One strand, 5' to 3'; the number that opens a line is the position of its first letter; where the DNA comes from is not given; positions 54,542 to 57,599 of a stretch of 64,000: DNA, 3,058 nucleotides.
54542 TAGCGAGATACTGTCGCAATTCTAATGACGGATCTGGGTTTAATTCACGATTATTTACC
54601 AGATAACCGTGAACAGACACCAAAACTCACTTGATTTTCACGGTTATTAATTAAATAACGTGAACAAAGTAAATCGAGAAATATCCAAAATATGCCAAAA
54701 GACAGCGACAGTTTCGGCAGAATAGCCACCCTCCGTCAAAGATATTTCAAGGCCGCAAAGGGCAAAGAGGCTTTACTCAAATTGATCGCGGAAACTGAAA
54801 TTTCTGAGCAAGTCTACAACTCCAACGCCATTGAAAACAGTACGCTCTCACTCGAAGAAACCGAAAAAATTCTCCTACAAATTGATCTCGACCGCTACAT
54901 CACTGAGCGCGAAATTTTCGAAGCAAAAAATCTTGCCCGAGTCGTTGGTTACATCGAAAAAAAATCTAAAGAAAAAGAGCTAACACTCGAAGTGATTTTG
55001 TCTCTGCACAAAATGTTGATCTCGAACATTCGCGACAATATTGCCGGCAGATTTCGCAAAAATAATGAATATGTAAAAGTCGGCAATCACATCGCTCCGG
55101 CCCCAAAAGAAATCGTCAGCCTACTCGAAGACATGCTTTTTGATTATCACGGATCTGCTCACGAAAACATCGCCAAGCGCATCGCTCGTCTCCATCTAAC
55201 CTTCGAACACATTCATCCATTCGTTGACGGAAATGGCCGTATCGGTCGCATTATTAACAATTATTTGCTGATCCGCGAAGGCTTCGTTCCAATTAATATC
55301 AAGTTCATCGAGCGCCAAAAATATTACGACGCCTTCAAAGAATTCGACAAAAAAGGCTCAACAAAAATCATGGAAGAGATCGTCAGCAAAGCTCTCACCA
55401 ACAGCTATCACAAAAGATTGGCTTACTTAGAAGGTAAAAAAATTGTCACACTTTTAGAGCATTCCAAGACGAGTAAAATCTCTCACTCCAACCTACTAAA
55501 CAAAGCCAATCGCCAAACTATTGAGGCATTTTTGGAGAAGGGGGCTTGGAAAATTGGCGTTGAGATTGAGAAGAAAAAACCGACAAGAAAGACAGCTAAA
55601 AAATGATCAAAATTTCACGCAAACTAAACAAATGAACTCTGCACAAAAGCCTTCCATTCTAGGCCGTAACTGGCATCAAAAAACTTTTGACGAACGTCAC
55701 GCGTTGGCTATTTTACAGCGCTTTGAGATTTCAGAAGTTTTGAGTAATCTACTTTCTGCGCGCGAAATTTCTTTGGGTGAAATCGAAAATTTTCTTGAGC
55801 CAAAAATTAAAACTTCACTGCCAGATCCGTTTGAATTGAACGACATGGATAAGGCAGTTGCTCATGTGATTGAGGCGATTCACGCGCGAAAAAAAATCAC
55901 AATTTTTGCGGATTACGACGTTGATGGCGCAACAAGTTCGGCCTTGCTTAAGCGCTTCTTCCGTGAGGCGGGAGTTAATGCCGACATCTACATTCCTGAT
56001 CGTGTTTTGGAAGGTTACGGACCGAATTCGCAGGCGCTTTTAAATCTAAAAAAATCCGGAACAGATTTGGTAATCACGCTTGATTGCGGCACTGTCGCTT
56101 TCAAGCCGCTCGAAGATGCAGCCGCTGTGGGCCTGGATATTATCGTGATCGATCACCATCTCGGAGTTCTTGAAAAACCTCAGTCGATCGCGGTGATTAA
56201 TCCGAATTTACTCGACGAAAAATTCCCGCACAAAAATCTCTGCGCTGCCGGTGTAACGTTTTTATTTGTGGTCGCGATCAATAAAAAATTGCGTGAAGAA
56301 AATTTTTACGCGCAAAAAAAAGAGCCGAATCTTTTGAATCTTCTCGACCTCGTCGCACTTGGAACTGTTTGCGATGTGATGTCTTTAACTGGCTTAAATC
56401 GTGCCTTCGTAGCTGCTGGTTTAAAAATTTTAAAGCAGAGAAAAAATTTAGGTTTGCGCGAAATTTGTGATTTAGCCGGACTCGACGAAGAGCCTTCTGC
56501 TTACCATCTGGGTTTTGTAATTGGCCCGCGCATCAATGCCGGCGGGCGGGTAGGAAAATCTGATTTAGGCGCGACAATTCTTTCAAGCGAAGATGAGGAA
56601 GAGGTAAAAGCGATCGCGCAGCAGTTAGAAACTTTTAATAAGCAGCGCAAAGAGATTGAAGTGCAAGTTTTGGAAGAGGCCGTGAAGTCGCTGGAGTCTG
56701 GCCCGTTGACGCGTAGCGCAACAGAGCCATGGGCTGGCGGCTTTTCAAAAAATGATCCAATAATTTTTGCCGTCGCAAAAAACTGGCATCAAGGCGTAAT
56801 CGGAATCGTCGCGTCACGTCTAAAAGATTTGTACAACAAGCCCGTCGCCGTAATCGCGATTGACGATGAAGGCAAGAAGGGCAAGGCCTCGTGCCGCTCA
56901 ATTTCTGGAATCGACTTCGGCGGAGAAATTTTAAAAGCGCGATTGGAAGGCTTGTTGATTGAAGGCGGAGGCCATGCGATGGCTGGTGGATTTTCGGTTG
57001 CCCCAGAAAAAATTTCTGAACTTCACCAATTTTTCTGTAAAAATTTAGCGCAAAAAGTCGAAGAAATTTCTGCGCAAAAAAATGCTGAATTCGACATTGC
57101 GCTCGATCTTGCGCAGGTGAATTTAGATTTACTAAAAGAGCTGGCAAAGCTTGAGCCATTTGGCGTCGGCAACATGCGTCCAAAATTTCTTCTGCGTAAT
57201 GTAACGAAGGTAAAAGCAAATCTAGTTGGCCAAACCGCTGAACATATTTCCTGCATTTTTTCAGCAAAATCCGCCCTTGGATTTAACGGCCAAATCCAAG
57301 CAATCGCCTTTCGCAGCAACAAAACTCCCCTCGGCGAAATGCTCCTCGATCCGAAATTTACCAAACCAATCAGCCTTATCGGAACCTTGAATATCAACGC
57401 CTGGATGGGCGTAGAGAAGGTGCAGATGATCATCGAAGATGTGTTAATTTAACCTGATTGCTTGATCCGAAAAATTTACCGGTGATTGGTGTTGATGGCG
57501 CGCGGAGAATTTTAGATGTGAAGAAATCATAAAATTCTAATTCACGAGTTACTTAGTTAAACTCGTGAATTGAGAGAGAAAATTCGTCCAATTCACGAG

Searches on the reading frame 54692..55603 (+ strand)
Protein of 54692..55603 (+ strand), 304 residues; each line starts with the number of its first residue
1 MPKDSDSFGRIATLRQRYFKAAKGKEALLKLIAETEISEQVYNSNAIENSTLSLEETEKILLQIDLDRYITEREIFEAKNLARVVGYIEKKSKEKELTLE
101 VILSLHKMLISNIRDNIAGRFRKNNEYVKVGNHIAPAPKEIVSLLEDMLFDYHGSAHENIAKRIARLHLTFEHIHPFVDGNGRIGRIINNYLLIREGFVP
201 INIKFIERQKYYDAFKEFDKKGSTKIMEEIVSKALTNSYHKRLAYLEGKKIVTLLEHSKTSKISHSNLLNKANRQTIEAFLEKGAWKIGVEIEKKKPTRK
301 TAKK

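Call 87: search_protein_families(library=pfam, proteins=[window:54692-55603:+], max_evalue=0.001)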
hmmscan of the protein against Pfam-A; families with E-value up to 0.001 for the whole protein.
window:54692-55603:+ (304 aa): 1 family
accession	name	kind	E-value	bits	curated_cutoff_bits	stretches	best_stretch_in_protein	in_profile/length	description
PF02661.23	Fic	-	2.9e-22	79.7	24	1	97-193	2-93/93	Fic/DOC family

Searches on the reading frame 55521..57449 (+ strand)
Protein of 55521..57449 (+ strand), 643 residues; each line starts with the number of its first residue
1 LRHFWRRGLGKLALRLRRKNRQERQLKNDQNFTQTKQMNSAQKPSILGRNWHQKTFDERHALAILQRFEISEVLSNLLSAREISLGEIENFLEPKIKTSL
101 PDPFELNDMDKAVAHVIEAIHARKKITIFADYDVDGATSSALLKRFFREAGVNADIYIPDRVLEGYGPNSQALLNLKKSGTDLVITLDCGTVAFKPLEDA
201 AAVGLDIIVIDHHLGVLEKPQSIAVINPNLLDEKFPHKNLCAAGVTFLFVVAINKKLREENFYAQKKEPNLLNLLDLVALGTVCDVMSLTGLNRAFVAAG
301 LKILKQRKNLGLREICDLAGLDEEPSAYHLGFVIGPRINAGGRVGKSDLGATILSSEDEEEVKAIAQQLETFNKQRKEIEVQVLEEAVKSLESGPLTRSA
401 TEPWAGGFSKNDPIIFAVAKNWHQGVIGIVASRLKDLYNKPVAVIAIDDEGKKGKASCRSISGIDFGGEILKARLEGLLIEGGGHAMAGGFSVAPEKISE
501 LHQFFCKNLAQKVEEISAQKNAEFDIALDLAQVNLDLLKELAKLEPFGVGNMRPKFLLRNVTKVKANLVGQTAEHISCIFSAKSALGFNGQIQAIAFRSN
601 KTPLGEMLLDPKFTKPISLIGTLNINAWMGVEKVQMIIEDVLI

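Call 87: search_protein_families(library=pfam, proteins=[window:55521-57449:+], max_evalue=0.001)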
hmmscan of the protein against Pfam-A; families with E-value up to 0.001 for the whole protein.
window:55521-57449:+ (643 aa): 3 families
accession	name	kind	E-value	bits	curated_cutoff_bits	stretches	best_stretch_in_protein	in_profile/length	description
PF17768.7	RecJ_OB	-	6.1e-22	78.2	27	1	525-640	2-107/107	RecJ OB domain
PF01368.27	DHH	-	1.7e-20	74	28.1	1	125-282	1-125/125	DHH family, N-terminal domain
PF02272.25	DHHA1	-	8.2e-18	65.2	25.9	1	412-508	2-99/102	DHHA1 domain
